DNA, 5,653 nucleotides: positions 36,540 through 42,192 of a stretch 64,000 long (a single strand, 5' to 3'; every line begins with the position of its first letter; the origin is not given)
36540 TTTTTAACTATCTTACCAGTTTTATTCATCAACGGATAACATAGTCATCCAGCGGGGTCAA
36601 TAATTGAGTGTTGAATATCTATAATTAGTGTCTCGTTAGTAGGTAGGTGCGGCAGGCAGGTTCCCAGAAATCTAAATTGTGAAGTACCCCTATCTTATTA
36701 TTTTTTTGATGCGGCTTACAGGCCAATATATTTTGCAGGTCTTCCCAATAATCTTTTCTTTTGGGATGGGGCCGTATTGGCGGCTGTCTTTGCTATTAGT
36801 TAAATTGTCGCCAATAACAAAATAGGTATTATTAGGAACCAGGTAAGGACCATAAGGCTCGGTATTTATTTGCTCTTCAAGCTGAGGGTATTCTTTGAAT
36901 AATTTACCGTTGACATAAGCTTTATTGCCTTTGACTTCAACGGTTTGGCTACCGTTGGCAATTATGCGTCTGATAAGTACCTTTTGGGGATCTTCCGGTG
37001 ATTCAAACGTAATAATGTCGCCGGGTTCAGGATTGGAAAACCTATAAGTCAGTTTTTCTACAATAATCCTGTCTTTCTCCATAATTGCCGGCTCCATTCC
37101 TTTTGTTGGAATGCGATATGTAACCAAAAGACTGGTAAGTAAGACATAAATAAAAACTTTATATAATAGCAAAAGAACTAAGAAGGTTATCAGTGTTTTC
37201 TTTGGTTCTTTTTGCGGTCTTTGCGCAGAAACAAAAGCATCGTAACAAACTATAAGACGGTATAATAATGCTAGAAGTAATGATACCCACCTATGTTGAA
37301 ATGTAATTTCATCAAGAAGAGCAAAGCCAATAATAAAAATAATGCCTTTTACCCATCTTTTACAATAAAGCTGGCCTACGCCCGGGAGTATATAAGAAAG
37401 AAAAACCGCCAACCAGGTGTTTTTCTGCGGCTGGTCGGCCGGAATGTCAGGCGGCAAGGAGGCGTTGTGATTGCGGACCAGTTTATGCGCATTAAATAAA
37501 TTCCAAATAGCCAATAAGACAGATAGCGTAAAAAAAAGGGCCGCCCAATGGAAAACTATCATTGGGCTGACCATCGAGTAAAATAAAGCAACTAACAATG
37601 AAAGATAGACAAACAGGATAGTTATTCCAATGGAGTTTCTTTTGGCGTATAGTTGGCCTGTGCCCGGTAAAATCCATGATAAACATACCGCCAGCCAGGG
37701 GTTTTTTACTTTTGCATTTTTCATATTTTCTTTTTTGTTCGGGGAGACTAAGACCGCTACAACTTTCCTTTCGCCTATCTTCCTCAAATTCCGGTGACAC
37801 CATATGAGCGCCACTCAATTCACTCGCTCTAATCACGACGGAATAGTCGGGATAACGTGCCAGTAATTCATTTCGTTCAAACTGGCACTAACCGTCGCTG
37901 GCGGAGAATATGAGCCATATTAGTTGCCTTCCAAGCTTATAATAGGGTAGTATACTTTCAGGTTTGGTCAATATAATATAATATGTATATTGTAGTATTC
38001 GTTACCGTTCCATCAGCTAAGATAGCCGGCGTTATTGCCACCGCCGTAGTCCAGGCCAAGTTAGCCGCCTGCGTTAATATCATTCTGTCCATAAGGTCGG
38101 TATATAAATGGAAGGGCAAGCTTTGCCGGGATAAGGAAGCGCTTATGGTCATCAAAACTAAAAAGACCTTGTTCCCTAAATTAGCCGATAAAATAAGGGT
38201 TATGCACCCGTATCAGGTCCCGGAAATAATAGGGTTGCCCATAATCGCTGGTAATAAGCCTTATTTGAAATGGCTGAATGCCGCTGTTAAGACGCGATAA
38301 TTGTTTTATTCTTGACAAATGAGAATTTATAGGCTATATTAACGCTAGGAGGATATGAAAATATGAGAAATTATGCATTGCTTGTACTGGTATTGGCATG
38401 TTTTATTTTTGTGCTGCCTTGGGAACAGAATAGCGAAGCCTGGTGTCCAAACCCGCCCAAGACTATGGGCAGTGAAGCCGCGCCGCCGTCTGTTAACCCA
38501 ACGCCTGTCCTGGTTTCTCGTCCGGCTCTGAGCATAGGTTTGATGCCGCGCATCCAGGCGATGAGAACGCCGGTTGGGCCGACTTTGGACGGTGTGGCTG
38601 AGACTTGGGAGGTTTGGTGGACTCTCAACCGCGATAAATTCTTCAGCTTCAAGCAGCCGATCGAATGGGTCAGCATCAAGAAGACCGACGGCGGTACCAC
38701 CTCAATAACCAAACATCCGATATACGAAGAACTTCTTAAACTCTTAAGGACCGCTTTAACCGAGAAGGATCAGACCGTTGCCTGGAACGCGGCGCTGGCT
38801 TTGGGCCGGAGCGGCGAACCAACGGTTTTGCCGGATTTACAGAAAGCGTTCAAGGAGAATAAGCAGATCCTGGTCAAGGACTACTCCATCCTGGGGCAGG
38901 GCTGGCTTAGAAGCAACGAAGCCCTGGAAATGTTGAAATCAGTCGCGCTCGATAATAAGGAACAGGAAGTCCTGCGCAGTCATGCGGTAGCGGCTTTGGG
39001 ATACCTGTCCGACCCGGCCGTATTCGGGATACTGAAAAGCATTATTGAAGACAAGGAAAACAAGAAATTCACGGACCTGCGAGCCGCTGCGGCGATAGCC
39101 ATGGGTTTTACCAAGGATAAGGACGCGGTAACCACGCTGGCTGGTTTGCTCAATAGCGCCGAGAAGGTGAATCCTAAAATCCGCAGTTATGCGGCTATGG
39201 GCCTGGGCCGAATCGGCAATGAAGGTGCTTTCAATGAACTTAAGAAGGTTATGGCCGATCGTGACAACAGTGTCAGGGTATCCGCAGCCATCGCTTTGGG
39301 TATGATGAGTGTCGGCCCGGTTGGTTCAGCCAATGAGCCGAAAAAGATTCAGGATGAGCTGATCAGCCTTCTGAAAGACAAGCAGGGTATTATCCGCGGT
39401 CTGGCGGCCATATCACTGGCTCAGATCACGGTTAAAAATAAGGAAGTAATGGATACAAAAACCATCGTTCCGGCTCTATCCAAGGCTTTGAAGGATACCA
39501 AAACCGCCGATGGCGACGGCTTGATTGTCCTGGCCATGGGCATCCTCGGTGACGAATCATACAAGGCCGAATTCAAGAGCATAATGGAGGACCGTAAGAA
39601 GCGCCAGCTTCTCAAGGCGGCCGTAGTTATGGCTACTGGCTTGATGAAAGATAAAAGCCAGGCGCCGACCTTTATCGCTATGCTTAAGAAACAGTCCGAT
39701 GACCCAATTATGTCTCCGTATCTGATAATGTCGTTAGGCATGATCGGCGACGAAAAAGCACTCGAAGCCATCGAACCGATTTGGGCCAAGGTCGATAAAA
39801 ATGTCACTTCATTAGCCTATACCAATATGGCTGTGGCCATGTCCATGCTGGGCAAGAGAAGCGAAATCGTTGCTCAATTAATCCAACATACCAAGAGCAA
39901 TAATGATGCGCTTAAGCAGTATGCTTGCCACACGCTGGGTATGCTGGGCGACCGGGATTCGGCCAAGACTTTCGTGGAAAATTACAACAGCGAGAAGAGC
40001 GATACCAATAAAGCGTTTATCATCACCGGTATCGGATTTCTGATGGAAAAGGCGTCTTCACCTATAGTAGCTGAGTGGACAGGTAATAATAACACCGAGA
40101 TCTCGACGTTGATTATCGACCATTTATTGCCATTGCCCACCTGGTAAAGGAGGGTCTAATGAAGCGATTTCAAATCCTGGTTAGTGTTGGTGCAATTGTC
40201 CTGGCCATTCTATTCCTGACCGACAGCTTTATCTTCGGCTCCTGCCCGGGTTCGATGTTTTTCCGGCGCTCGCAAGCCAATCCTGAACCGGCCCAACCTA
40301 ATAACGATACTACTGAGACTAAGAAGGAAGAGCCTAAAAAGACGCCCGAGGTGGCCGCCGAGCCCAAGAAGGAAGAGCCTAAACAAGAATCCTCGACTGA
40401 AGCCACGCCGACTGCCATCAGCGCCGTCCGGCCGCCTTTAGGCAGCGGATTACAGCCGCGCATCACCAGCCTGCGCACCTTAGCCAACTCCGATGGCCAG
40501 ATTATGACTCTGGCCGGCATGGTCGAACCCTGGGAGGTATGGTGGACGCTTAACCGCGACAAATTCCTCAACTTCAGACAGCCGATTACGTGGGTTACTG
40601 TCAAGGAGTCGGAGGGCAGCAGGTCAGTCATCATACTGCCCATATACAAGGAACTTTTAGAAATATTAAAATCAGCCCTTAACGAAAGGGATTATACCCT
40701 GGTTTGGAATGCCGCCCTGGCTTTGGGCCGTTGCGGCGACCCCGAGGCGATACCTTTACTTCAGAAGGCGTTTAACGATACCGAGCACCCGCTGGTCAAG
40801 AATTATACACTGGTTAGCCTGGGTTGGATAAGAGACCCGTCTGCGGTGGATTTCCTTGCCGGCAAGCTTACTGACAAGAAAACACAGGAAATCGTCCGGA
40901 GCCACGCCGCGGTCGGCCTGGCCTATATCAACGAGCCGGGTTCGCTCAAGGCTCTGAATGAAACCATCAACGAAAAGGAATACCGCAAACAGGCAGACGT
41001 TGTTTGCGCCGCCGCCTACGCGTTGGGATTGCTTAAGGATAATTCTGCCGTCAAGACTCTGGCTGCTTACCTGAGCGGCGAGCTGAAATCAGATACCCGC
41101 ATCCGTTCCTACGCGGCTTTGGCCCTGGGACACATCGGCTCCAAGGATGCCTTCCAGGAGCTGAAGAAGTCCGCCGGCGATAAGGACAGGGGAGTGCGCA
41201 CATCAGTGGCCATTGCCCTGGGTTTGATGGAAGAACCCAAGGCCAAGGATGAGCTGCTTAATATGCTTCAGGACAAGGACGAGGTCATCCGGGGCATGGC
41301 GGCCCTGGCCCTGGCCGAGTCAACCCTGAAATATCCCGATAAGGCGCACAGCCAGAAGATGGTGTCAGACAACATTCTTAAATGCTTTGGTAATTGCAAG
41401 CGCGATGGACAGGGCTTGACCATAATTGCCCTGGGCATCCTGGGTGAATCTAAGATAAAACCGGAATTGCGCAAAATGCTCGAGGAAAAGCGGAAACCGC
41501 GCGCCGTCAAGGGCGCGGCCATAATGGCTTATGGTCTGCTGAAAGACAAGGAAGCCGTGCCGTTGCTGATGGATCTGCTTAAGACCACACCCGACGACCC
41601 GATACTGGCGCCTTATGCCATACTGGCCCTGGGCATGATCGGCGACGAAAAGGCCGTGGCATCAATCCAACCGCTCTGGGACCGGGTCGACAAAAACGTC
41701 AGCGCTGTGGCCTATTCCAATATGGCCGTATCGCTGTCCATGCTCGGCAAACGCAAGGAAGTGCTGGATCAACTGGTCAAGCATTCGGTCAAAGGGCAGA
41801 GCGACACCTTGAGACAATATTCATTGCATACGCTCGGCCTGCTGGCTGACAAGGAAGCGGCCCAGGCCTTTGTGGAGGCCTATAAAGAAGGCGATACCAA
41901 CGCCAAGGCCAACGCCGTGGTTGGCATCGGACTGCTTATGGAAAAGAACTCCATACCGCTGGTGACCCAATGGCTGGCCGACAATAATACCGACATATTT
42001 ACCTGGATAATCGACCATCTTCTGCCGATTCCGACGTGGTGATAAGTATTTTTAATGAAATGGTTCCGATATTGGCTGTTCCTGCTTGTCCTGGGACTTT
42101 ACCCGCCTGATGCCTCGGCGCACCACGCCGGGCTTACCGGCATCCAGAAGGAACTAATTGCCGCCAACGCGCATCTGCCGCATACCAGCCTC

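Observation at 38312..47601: Unusual operon: duplicated secreted HEAT proteins, a periplasmic His-tipped protein, a NapH/NosR-like polyferredoxin, an extended NicO/RcnA transporter and a HEAT plus QW-motif alpha-toroid protein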

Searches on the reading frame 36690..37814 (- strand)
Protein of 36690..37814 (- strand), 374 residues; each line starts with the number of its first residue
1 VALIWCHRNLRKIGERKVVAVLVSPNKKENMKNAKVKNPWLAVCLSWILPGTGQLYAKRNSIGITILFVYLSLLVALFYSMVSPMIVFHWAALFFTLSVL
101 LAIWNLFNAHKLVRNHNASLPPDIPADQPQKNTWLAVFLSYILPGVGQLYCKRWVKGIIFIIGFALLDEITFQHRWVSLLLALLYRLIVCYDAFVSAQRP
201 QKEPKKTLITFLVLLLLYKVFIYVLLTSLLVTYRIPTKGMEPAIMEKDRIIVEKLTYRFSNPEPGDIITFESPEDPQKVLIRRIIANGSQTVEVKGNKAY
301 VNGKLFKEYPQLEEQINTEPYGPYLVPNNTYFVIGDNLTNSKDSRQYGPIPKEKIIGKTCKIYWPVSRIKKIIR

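Call 35: search_protein_families(library=pfam, proteins=[window:36690-37814:-], max_evalue=0.0001)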
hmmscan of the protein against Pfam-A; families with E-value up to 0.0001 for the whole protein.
window:36690-37814:- (374 aa): 3 families
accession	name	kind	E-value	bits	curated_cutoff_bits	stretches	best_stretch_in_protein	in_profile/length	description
PF10502.14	Peptidase_S26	-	4.4e-37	128.1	22.9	1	210-364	3-168/168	Signal peptidase, peptidase S26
PF18935.5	DUF5683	-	8.2e-09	36.1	26.7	0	133-167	5-39/151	Family of unknown function (DUF5683)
PF20382.3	DUF6677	-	1.1e-06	29.7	24.3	0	135-162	1-28/116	Family of unknown function (DUF6677)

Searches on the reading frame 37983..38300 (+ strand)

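Call 4: search_protein_families(library=pfam, proteins=[window:37983-38300:+], max_evalue=0.01)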
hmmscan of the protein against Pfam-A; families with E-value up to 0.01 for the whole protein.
window:37983-38300:+ (105 aa): 1 family
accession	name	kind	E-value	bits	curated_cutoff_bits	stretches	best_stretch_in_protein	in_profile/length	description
PF03091.20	CutA1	-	1.3e-35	121.6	22.4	1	3-100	1-98/99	CutA1 divalent ion tolerance protein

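Call 5: search_protein_families(library=ncbifam, proteins=[window:37983-38300:+], max_evalue=0.01)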
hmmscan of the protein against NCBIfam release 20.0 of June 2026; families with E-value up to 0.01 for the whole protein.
window:37983-38300:+ (105 aa): 2 families
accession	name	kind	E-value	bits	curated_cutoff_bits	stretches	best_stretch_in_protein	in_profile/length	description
NF041095.1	dival_cat_tol_CutA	equivalog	3.3e-30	104.2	120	1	3-101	2-99/100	divalent-cation tolerance protein CutA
NF007930.0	PRK10645.1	equivalog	1.4e-26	92.9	145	1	3-102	14-113/114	divalent cation tolerance protein CutA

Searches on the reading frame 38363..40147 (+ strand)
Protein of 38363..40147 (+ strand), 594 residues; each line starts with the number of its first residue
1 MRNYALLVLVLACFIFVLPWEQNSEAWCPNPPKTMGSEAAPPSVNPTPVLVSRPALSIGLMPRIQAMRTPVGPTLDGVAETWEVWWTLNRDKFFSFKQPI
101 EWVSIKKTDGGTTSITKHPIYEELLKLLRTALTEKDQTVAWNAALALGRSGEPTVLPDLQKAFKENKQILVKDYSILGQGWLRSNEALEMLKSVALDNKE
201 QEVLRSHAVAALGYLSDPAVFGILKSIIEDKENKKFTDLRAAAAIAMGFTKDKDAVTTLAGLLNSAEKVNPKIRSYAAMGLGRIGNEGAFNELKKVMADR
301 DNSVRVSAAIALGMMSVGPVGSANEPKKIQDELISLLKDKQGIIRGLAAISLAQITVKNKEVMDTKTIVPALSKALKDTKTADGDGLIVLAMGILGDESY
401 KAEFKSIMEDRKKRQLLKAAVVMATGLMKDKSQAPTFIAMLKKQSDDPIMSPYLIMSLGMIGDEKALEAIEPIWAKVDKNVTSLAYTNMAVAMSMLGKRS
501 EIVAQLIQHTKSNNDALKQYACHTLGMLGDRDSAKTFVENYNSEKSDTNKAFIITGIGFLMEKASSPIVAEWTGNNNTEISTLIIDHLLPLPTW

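Call 4: search_protein_families(library=pfam, proteins=[window:38363-40147:+], max_evalue=0.01)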
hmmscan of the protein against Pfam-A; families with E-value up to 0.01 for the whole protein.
window:38363-40147:+ (594 aa): 11 families
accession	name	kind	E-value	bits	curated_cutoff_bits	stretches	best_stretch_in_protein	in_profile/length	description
PF13646.12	HEAT_2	-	1.2e-41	141.3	27.7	4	262-353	4-88/88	HEAT repeats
PF03130.22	HEAT_PBS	-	5e-19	67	20.9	0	139-164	1-26/27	PBS lyase HEAT-like repeat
PF13513.12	HEAT_EZ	-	2.9e-13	50.4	27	0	303-355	2-55/55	HEAT-like repeat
PF02985.28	HEAT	-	1.2e-08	34.8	23.5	0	293-315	5-27/31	HEAT repeat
PF01602.26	Adaptin_N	-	1.2e-06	27.8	37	1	290-532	81-296/524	Adaptin N terminal region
PF12717.13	Cnd1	-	1.3e-06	29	26.4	1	287-378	20-110/162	non-SMC mitotic condensation complex subunit 1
PF11838.14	ERAP1_C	-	8.6e-06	25.8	38.2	1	122-314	22-210/318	ERAP1-like C-terminal domain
PF25786.1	HEAT_GCN1_C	-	4.4e-05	24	27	1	291-381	30-122/151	GCN1-like, C-terminal HEAT repeats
PF25767.1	ARM_TBCD_2nd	-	0.0021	17.9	29.7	0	115-149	69-103/245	Tubulin-specific chaperone D-like, ARM repeats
PF20168.4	PDS5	-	0.0087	14.3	27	0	290-355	323-387/1053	Sister chromatid cohesion protein PDS5 protein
PF12755.13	Vac14_Fab1_bd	-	0.0093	17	22.1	0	289-309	69-89/97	Vacuolar 14 Fab1-binding region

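Call 5: search_protein_families(library=ncbifam, proteins=[window:38363-40147:+], max_evalue=0.01)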
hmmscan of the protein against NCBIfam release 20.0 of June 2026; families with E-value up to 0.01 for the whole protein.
window:38363-40147:+ (594 aa): 7 families
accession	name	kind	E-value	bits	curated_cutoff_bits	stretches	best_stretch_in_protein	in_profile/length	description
NF045915.1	PhycobilmeDegNblB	equivalog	4.4e-16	59.1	300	2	185-307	97-211/214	phycobilisome degradation protein NblB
NF007244.0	PRK09687.1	equivalog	6.9e-09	35.4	275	1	184-312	89-218/285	putative lyase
NF045662.1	DVU0298_fam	equivalog_domain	1.4e-08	34.6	75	0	328-370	145-179/213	DVU0298 family protein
NF058502.1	phyc_lyase_CpcE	equivalog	6.2e-08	32.5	330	0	448-539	128-217/260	C-phycocyanin alpha-cysteine-84 phycocyanobilin lyase subunit CpcE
NF058515.1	phyc_lyase_CpcF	equivalog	1.1e-07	31.6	220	1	259-377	62-185/200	C-phycocyanin alpha-cysteine-84 phycocyanobilin lyase subunit CpcF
NF058505.1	phyc_lyase_CpeY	equivalog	3.2e-07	29.3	600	0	207-264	324-380/419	C-phycoerythrin alpha-cysteine-82 phycoerythrobilin lyase CpeY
NF010374.0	PRK13800.1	equivalog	0.00052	18.4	1196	0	130-312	722-895/898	fumarate reductase/succinate dehydrogenase flavoprotein subunit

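Call 61: find_related_loci(query=A6, collection=metagenome_contigs, flank=10000)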
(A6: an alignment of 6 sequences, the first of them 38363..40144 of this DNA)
Query A6 (594 aa) in metagenome_contigs; peptide patterns used: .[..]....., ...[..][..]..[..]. (x = any residue, [..] = any of these).
170 stretches matched a pattern; 49 encode a relative of the query (tblastn E <= 1e-3); 48 distinct loci.
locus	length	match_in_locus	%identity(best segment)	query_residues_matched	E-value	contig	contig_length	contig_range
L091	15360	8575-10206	39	32-594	4e-112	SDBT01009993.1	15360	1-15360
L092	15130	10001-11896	35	1-594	2e-111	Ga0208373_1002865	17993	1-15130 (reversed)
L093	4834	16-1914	35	1-594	1e-111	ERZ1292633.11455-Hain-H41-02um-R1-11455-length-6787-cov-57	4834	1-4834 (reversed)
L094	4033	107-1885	36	7-594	4e-111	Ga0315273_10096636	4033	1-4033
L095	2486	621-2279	39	36-594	5e-114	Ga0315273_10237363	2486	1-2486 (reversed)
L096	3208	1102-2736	39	53-594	1e-108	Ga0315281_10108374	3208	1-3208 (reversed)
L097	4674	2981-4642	36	23-594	6e-106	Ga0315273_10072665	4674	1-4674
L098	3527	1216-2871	38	31-594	3e-107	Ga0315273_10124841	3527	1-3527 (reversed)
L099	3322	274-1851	38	51-594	1e-105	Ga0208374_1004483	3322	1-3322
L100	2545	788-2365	37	51-594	1e-107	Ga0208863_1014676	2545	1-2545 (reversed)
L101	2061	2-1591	36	75-594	3e-106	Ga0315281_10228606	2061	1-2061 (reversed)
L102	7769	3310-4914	36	51-587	1e-94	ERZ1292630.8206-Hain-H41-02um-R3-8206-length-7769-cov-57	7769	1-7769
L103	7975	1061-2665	36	51-587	1e-94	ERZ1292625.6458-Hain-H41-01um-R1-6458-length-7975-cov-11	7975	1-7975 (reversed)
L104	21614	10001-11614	37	51-589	4e-92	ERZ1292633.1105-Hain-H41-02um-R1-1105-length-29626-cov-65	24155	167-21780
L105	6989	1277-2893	31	33-589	8e-75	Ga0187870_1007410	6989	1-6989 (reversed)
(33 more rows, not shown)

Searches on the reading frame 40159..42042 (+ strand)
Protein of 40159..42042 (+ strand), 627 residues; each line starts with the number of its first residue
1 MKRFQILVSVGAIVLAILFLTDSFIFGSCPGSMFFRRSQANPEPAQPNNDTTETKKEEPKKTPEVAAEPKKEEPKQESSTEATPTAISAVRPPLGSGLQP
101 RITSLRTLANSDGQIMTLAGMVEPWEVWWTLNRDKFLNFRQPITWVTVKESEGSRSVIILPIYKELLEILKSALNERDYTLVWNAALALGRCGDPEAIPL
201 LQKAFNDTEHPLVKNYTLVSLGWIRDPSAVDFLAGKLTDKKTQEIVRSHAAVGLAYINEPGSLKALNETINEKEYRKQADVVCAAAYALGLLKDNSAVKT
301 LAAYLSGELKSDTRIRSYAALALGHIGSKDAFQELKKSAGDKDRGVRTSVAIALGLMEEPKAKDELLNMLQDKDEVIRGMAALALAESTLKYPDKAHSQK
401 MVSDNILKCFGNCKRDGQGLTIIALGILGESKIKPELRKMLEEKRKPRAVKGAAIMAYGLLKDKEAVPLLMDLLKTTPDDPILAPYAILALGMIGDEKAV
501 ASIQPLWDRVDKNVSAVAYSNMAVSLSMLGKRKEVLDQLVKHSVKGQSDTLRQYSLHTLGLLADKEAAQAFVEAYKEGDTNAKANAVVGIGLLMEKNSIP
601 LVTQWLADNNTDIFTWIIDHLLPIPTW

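Call 4: search_protein_families(library=pfam, proteins=[window:40159-42042:+], max_evalue=0.01)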
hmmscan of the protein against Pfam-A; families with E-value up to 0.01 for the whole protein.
window:40159-42042:+ (627 aa): 7 families
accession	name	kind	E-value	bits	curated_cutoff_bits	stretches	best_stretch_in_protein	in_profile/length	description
PF13646.12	HEAT_2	-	1.3e-51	173.3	27.7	6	311-386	12-88/88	HEAT repeats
PF03130.22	HEAT_PBS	-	6.5e-25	85.2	20.9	1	183-207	3-27/27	PBS lyase HEAT-like repeat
PF11838.14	ERAP1_C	-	2e-09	37.7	38.2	1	165-376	23-230/318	ERAP1-like C-terminal domain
PF02985.28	HEAT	-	8.6e-09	35.3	23.5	0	366-386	5-25/31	HEAT repeat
PF13513.12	HEAT_EZ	-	4e-06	27.6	27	0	360-386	27-53/55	HEAT-like repeat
PF12717.13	Cnd1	-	1.3e-05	25.7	26.4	0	332-418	23-116/162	non-SMC mitotic condensation complex subunit 1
PF01347.28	Vitellogenin_N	-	0.00051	19.2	24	0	284-389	451-560/590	Lipoprotein amino terminal region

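Call 5: search_protein_families(library=ncbifam, proteins=[window:40159-42042:+], max_evalue=0.01)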
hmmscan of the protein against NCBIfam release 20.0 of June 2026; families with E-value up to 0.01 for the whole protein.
window:40159-42042:+ (627 aa): 8 families
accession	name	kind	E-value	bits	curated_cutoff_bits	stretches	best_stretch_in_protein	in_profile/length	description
NF045915.1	PhycobilmeDegNblB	equivalog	7.7e-25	87.7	300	4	288-378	122-209/214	phycobilisome degradation protein NblB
NF058502.1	phyc_lyase_CpcE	equivalog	3.3e-19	69.4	330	3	424-577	65-221/260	C-phycocyanin alpha-cysteine-84 phycocyanobilin lyase subunit CpcE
NF007244.0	PRK09687.1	equivalog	1.2e-14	54.3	275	1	331-483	130-272/285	putative lyase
NF058505.1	phyc_lyase_CpeY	equivalog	8e-14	51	600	2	289-379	329-416/419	C-phycoerythrin alpha-cysteine-82 phycoerythrobilin lyase CpeY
TIGR02270.1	TIGR02270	subfamily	1.9e-12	46.9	206.8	1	168-383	57-262/410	TIGR02270 family protein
NF010374.0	PRK13800.1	equivalog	5.5e-09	34.8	1196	1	243-401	666-816/898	fumarate reductase/succinate dehydrogenase flavoprotein subunit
NF045662.1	DVU0298_fam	equivalog_domain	3.4e-08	33.3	75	0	361-391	145-175/213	DVU0298 family protein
NF006501.0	PRK08937.3-1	equivalog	0.00028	21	310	0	281-362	16-94/191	adenylosuccinate lyase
